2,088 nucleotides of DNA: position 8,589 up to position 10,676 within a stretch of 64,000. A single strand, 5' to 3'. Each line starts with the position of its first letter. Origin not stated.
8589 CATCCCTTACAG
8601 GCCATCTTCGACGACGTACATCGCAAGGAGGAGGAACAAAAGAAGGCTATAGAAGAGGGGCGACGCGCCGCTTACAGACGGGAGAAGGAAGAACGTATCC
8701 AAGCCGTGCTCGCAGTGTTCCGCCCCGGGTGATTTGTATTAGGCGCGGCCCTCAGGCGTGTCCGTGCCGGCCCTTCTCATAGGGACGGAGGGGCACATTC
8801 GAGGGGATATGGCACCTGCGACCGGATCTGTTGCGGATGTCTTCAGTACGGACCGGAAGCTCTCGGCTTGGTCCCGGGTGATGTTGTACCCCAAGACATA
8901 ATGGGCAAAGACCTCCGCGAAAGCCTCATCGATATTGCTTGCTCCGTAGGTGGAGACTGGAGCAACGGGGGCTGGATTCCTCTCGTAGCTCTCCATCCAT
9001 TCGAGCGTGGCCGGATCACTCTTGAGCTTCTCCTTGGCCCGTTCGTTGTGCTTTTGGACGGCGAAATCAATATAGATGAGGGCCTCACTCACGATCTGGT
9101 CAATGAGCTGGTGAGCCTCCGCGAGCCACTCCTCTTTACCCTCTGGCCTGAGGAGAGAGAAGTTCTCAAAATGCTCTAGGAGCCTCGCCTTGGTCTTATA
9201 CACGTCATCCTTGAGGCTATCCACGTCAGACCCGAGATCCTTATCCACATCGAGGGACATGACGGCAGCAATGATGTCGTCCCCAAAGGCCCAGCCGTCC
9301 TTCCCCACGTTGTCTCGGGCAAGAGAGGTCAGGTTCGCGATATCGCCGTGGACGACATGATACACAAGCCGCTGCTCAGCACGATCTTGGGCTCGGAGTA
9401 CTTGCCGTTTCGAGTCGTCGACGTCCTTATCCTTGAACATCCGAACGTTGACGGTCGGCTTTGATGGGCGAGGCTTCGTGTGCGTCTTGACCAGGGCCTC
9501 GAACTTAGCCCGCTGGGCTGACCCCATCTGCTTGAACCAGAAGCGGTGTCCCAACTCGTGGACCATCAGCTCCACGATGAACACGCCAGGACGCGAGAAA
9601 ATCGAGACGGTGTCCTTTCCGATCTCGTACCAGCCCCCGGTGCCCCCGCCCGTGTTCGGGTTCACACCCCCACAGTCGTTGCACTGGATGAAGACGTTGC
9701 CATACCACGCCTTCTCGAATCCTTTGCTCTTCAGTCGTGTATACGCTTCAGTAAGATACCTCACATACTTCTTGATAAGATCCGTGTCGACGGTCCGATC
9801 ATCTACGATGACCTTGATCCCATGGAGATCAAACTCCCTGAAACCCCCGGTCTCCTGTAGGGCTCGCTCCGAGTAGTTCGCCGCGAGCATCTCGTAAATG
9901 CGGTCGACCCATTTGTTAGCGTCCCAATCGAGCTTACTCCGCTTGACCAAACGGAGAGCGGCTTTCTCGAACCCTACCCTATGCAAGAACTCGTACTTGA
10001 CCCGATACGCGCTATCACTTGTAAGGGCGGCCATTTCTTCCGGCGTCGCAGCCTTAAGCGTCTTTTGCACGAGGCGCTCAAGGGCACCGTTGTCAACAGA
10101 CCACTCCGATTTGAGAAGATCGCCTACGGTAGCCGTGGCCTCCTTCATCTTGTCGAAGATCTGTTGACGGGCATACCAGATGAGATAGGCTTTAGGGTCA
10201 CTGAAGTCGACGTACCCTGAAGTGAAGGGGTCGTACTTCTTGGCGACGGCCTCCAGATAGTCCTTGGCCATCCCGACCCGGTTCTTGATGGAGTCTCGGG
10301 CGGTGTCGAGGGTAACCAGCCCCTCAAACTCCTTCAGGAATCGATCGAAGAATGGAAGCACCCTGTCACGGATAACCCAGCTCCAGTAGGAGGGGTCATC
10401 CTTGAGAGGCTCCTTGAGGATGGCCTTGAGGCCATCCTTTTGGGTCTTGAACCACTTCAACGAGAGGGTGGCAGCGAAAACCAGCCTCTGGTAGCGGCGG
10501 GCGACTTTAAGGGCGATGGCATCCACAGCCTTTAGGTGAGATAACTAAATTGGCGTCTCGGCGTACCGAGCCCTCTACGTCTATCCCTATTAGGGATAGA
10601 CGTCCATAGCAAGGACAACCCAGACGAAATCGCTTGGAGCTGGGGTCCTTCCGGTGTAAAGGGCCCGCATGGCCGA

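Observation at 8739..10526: Two divergent paralogs of a large HExxH protein (8739..10526 and 24582..26126)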

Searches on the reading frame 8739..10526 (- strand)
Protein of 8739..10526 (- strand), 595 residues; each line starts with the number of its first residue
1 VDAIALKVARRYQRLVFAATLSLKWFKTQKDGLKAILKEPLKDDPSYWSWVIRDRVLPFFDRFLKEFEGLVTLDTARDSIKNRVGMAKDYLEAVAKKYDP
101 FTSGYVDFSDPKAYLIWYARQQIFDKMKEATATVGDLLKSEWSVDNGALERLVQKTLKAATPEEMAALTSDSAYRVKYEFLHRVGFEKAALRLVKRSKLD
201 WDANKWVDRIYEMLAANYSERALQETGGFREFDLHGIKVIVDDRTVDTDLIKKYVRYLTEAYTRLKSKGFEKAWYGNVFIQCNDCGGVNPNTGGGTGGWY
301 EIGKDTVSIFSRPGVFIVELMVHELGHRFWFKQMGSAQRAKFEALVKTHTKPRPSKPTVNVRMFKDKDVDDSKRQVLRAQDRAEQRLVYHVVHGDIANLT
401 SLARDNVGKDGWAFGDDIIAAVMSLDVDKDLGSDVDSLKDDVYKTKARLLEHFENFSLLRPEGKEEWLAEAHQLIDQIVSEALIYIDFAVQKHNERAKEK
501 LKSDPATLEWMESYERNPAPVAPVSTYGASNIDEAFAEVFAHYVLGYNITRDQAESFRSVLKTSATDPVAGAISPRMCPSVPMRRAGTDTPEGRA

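Call 4: search_protein_families(library=pfam, proteins=[window:8739-10526:-], max_evalue=10)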
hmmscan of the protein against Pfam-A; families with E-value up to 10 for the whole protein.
window:8739-10526:- (595 aa): 0 families

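Call 5: search_protein_families(library=phrogs, proteins=[window:8739-10526:-], max_evalue=1)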
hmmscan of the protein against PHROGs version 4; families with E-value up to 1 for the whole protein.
window:8739-10526:- (595 aa): 1 family
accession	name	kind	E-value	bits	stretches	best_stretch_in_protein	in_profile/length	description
phrog_35089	-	unknown function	0.015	16.7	1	410-480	81-149/157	-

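Call 8: search_solved_structures(query=window:8739-10526:-, max_evalue=10)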
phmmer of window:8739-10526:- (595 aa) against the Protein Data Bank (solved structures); distinct sequences matched with E-value up to 10: 8.
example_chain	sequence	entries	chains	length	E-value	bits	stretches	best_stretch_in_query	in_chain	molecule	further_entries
3krt_A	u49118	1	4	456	0.27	13.2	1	378-434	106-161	Crotonyl CoA reductase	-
9gyy_A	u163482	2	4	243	0.29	13.1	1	229-294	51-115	DUF4867 domain-containing protein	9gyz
5ve9_A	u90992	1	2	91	0.59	12.1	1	47-110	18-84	Microtubule-actin cross-linking factor 1, isoforms 1/2/3/5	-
2m8u_A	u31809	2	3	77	0.74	11.7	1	55-110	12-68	Myosin Light Chain, MlcC | Calcium-binding EF-hand domain-containing protein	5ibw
3hzz_A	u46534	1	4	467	1.4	10.8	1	386-436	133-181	Crotonyl CoA reductase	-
6na3_A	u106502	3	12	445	1.5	10.7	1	383-434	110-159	Putative crotonyl-CoA reductase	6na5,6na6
6na4_A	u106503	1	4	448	1.5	10.7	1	383-434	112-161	Putative crotonyl-CoA reductase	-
6owe_A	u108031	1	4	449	1.5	10.7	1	383-434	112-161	Crotonyl-CoA carboxylase/reductase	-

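Call 10: search_protein_families(library=ncbifam, proteins=[window:8739-10526:-], max_evalue=10)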
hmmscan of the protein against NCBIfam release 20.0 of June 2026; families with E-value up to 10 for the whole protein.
window:8739-10526:- (595 aa): 1 family
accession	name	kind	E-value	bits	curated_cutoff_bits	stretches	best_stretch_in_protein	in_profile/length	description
NF004813.0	PRK06163.1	equivalog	0.12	12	240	1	130-171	133-174/202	hypothetical protein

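Call 11: search_protein_families(library=padloc, proteins=[window:8739-10526:-], max_evalue=10)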
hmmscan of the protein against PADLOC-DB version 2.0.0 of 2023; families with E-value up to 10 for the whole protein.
window:8739-10526:- (595 aa): 0 families

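Call 13: find_homologous_proteins(query=window:8739-10526:-)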
Query window:8739-10526:- (595 aa): 64 proteins with E <= 0.001 among 8000 candidates.
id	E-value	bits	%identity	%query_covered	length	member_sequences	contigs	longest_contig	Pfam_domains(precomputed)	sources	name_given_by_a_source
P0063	0.0e+0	1128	87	95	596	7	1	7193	-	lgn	-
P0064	0.0e+0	1068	79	99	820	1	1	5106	-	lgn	-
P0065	0.0e+0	1021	78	95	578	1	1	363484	-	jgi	-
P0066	8.7e-290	981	75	95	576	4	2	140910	-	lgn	-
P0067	3.0e-287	972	73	97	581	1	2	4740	-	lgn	-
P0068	9.2e-279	944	74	94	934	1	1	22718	-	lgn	-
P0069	1.6e-268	911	69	97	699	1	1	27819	-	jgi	jgi:hypothetical protein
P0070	4.5e-259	879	68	95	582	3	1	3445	-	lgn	-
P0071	2.0e-251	854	70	92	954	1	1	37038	PF15890.12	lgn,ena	-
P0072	1.3e-229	782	62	97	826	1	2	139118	-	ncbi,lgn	-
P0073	1.3e-221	756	62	95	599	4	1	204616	-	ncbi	-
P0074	2.2e-219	748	60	95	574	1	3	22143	-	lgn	-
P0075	1.2e-195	670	56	95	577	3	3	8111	-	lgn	-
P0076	2.9e-192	659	54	98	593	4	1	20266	-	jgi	-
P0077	2.6e-191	656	52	97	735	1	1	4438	-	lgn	-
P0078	1.3e-187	643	50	97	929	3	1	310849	-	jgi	-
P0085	1.0e-166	574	49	95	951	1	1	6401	-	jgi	jgi:hypothetical protein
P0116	7.7e-88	314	34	95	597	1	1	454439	-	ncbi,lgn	-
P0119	1.0e-78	284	41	58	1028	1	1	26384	-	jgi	jgi:hypothetical protein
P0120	6.7e-76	274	41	57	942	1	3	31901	-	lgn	-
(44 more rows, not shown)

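Call 19: find_encoding_contigs(protein=P0116, flank=10000, max_places=3)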
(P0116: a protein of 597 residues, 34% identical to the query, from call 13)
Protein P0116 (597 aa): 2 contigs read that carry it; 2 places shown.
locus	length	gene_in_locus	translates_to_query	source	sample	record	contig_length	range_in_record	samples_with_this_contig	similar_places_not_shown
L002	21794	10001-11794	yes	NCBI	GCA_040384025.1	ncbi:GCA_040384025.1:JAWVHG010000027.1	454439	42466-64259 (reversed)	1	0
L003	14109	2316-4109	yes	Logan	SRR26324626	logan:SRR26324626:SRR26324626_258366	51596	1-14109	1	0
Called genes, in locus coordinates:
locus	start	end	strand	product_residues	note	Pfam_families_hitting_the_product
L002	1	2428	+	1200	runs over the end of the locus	PF19587:DUF6094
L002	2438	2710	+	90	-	-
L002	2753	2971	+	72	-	-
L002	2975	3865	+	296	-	PF01551:Peptidase_M23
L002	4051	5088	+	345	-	-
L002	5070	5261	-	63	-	-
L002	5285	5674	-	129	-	-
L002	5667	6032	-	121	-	-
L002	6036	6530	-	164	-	-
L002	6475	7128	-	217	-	-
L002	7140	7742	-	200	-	-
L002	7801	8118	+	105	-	-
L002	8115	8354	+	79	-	-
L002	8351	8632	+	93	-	-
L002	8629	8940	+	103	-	-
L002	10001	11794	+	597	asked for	-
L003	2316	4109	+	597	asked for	-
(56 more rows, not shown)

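Call 25: search_protein_families(library=pfam, alignment_id=A2, max_evalue=0.001)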
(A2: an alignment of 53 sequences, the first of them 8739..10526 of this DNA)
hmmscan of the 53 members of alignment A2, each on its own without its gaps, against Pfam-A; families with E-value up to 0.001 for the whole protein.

A. member 1, window:8739-10526:- (595 aa): 0 families

B. families by the number of members that match (of 53 scanned): 4 families
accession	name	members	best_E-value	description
PF07737.17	ATLF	5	9.5e-06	Anthrax toxin lethal factor, N- and C-terminal domain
PF15890.11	Peptidase_Mx1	1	1.7e-06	Putative zinc-binding metallo-peptidase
PF15887.11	Peptidase_Mx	1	6.4e-05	Putative zinc-binding metallo-peptidase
PF25764.1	KIF21A_4th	1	0.00069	KIF21A-like domain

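Call 27: search_solved_structures(query=A2, max_evalue=10, show_alignments=2)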
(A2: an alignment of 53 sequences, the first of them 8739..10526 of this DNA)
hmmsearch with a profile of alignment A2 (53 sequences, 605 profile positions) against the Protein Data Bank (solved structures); distinct sequences matched with E-value up to 10: 28.
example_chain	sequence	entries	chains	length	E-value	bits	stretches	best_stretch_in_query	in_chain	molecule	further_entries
1s94_A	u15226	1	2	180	0.01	18.2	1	363-499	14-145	s-syntaxin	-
1ez3_A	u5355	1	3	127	0.022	17.1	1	406-496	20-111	SYNTAXIN-1A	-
3g6b_A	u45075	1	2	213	0.033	16.5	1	345-511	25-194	Methyl-accepting chemotaxis protein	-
8oyx_A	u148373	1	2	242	0.036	16.4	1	350-487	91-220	De novo designed soluble GPCR-like protein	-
1br0_A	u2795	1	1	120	0.037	16.3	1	406-496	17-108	PROTEIN (SYNTAXIN 1-A)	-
4l8i_A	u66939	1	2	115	0.042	16.1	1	431-501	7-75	RSV epitope scaffold FFL_005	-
8w6e_A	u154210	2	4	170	0.057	15.7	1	400-517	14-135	HBC599 in complex with wFAP1.1 | wFAP1.1 structure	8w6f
8oyy_A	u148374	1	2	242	0.068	15.5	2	50-153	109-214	De novo designed soluble GPCR-like protein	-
4tql_A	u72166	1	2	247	0.28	13.4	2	371-517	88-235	Three helix bundle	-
7jh5_A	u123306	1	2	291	0.3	13.4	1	371-503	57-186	Co-LOCKR: de novo designed protein switch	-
7cbc_A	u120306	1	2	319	0.33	13.2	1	371-503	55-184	De novo designed switch protein caging a hemagglutinin binder (sCageHA267_1S)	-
5jsb_B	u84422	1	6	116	0.5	12.6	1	369-456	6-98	Mcl-1 inhibitor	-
1eq1_A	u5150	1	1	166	0.63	12.3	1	370-459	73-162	APOLIPOPHORIN-III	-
4jeh_B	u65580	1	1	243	0.63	12.3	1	406-497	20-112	Syntaxin-1A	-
4jeu_B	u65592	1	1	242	0.66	12.2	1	403-497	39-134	Syntaxin-1A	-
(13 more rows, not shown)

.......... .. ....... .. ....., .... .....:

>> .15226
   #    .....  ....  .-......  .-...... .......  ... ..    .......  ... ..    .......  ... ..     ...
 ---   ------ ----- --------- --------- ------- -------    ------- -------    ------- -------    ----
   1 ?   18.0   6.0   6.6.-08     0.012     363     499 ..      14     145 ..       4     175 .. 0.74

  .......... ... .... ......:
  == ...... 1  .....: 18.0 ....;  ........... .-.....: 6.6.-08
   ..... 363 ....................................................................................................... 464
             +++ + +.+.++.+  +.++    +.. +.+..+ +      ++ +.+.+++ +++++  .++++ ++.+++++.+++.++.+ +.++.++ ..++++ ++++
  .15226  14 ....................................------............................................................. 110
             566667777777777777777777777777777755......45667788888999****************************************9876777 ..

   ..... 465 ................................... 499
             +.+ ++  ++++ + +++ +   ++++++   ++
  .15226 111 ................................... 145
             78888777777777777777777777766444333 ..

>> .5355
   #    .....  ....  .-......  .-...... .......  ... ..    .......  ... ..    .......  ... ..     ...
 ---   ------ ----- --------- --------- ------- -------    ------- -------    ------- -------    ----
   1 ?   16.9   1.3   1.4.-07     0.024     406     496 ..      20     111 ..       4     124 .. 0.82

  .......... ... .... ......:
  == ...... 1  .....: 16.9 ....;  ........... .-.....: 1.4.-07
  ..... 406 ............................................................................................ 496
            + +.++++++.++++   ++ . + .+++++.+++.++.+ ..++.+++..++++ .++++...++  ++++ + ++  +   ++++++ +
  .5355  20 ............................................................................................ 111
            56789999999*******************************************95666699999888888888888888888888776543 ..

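Call 36: search_dna_similar(query=window:8739-10526:-, collection=phages, mode=protein, max_evalue=0.001, max_rows=25)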
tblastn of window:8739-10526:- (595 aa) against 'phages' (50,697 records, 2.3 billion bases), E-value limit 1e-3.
Records with a match: 1; places in all: 1; records where one place covers at least 80% of the query: 0.
Best place of each record, by identity: <60% 1.
By first word of the organism name: uncultured 1.
By host as written in the record: - 1.
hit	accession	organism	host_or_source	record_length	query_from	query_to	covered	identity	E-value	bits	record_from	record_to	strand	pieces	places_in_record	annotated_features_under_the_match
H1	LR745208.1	uncultured phage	metagenomic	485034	251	584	28%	38.0%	7e-11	124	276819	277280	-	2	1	record has no annotation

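Call 41: find_encoding_contigs(protein=P0065, flank=10000, max_places=2)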
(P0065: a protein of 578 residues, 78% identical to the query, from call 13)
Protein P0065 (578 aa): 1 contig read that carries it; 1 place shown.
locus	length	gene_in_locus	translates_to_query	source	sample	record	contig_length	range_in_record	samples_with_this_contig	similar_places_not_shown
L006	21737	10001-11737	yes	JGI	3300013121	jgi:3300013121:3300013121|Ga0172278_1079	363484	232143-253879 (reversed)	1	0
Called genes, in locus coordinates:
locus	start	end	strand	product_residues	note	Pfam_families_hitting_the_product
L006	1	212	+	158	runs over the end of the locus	-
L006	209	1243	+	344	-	PF26125:AcrVA2-like (weak)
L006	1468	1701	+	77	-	-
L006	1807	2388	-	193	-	-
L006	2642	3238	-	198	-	-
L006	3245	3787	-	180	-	PF01396:Zn_ribbon_Top1 (weak)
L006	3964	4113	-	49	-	-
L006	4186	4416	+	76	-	-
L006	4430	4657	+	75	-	-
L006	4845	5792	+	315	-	PF02729:OTCace_N, PF00185:OTCace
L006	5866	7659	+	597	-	PF00226:DnaJ (weak)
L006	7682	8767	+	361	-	-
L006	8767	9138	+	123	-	-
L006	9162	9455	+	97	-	-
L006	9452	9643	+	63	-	-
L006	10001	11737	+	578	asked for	-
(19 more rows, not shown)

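Call 43: predict_structure(alignment_id=A2)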
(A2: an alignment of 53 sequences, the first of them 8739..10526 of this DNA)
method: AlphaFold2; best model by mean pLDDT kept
length: 595 residues; sequences in the alignment: 53
mean_pLDDT: 87.5   pTM: 0.59
mean pLDDT of the five models: 87.5, 87.4, 86.6, 86.4, 85.0
residues with pLDDT >= 90: 433; 70-90: 87; 50-70: 28; < 50: 47
segments of 3 or more residues with pLDDT < 50: 1-3, 8-19, 567-595
pLDDT, mean of each block of 10 residues (from residue 1): 48 46 92 97 94 97 95 87 97 94 87 96 96 96 95 97 95 93 97 96 95 85 72 92 85 94 97 93 58 59 81 91 95 93 96 86 88 96 92 88 93 97 93 96 98 94 95 98 97 94 92 95 94 96 96 94 58 37 38 36
secondary structure, 60 per line:
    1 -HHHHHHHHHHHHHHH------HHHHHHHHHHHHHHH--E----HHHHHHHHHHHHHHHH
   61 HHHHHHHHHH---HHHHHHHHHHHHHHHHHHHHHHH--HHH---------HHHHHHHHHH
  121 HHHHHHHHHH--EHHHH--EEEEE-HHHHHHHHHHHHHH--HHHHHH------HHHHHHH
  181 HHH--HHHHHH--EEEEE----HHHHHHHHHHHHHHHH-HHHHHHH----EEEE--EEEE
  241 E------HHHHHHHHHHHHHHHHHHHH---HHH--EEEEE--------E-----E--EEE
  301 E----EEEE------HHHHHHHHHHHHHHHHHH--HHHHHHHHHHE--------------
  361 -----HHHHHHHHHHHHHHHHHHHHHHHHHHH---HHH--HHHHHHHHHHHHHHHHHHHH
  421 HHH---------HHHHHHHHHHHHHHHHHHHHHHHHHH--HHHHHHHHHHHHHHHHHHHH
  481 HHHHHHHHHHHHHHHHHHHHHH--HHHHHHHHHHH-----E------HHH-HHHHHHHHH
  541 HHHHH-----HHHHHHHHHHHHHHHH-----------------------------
elements in order: H2-16 H23-37 H45-70 H74-96 H111-130 H134-137 E140-144 H146-159 H162-167 H174-183 H186-191 E194-198 H203-218 H220-226 E231-234 E237-241 H248-267 E276-280 E298-301 E306-309 H316-333 H336-345 H366-392 H401-423 H433-458 H461-502 H505-515 H532-545 H551-566

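Call 51: search_protein_families(library=pfam, proteins=[P0071, P0068, P0078, P0085, P0119, P0120], max_evalue=0.01)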
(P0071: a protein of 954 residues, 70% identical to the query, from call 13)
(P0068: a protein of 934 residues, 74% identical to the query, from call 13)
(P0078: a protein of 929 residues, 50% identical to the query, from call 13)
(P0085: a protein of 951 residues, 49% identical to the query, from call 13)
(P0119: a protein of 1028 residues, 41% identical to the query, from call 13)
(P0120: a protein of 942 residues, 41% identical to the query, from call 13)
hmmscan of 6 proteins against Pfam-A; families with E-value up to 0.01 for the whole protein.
P0071 (954 aa): 3 families
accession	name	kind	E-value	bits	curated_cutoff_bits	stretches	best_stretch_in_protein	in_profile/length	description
PF15890.11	Peptidase_Mx1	-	1.7e-06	28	25.6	1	875-935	166-193/240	Putative zinc-binding metallo-peptidase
PF15887.11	Peptidase_Mx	-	0.0071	16.2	27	0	524-551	144-171/236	Putative zinc-binding metallo-peptidase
PF07737.17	ATLF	-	0.0091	16.2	27.4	0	505-555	134-180/193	Anthrax toxin lethal factor, N- and C-terminal domain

P0068 (934 aa): 0 families

P0078 (929 aa): 1 family
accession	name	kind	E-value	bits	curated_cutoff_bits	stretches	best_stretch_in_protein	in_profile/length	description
PF15887.11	Peptidase_Mx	-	6.4e-05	22.9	27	0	519-556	144-180/236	Putative zinc-binding metallo-peptidase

P0085 (951 aa): 0 families

P0119 (1028 aa): 3 families
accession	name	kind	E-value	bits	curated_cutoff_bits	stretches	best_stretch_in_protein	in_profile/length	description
PF15887.11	Peptidase_Mx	-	0.0017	18.3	27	0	492-552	143-199/236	Putative zinc-binding metallo-peptidase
PF07737.17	ATLF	-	0.0048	17.1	27.4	0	475-524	132-180/193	Anthrax toxin lethal factor, N- and C-terminal domain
PF15890.11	Peptidase_Mx1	-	0.0076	16.1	25.6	0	868-904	164-200/240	Putative zinc-binding metallo-peptidase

P0120 (942 aa): 2 families
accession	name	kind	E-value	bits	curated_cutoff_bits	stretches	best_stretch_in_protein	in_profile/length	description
PF07737.17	ATLF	-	0.0062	16.7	27.4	0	540-588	132-179/193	Anthrax toxin lethal factor, N- and C-terminal domain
PF10263.15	SprT-like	-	0.0067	16.7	25.6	0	838-880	32-77/108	SprT-like family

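Call 60: fold_search(model_id=the predicted structure, library=pdb)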
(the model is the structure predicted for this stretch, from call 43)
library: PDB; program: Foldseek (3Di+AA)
matches with E <= 10: 416; with E <= 0.001: 0
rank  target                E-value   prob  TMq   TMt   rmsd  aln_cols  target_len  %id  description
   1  3gm1_B                1.0e-01  1.00  0.18  0.63   7.5       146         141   17  Crystal Structure of the Focal Adhesion Targeting (FAT) Domain of Pyk2 in Complex with Paxillin LD4 Motif-Derived Pept (released 2009-05-05)
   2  6jb3                  1.4e-01  0.14  0.11  0.10  42.9       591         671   11  Structure of SUR1 subunit bound with repaglinide (released 2019-05-22)
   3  3gm1_A                2.6e-01  1.00  0.18  0.64   6.6       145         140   17  Crystal Structure of the Focal Adhesion Targeting (FAT) Domain of Pyk2 in Complex with Paxillin LD4 Motif-Derived Pept (released 2009-05-05)
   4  6xz4_A                3.7e-01  0.63  0.16  0.27  15.0       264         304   12  Crystal structure of TLNRD1 (released 2020-05-27)
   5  9krk                  3.8e-01  0.06  0.09  0.07  43.3       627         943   11  Cryo-EM structure of human ABCC4 (Apo state) (released 2025-09-24)
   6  6h2f_D                4.6e-01  0.11  0.09  0.14  37.3       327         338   11  Structure of the pre-pore AhlB of the tripartite alpha-pore forming toxin, AHL, from Aeromonas hydrophila. (released 2019-07-10)
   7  4xek_A                4.8e-01  0.99  0.18  0.65   6.3       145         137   15  Pyk2-FAT domain in complex with leupaxin LD4 motif (released 2015-12-30)
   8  3s9o_C                4.8e-01  0.99  0.18  0.63   8.0       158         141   10  The Focal Adhesion Targeting (FAT) domain of the Focal Adhesion Kinase showing N-terminal interactions in cis (released 2012-06-06)
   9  5uig                  5.5e-01  0.28  0.14  0.19  18.5       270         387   11  Crystal structure of adenosine A2A receptor bound to a novel triazole-carboximidamide antagonist (released 2017-02-08)
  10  1ktm_MODEL_1_A        6.0e-01  0.98  0.16  0.56   4.7       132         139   11  SOLUTION STRUCTURE OF FAT DOMAIN OF FOCAL ADHESION KINASE (released 2003-01-16)
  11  1ow6_B                7.2e-01  0.98  0.18  0.63   8.8       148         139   10  Paxillin LD4 motif bound to the Focal Adhesion Targeting (FAT) domain of the Focal Adhesion Kinase (released 2003-10-21)
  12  7y5e_Q6               7.2e-01  0.63  0.14  0.37   7.0       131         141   11  In situ single-PBS-PSII-PSI-LHCs megacomplex. (released 2023-02-01)
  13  4f4c_A                7.2e-01  0.06  0.09  0.05  46.5       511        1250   11  The Crystal Structure of the Multi-Drug Transporter (released 2012-09-26)
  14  4xef_A                7.5e-01  0.99  0.18  0.66   5.8       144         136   15  Pyk2-FAT complexed with Leupaxin LD motif LD1 (released 2015-12-23)
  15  3u3f_B                9.0e-01  0.99  0.18  0.69   3.8       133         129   15  Structural basis for the interaction of Pyk2 PAT domain with paxillin LD motifs (released 2012-10-24)
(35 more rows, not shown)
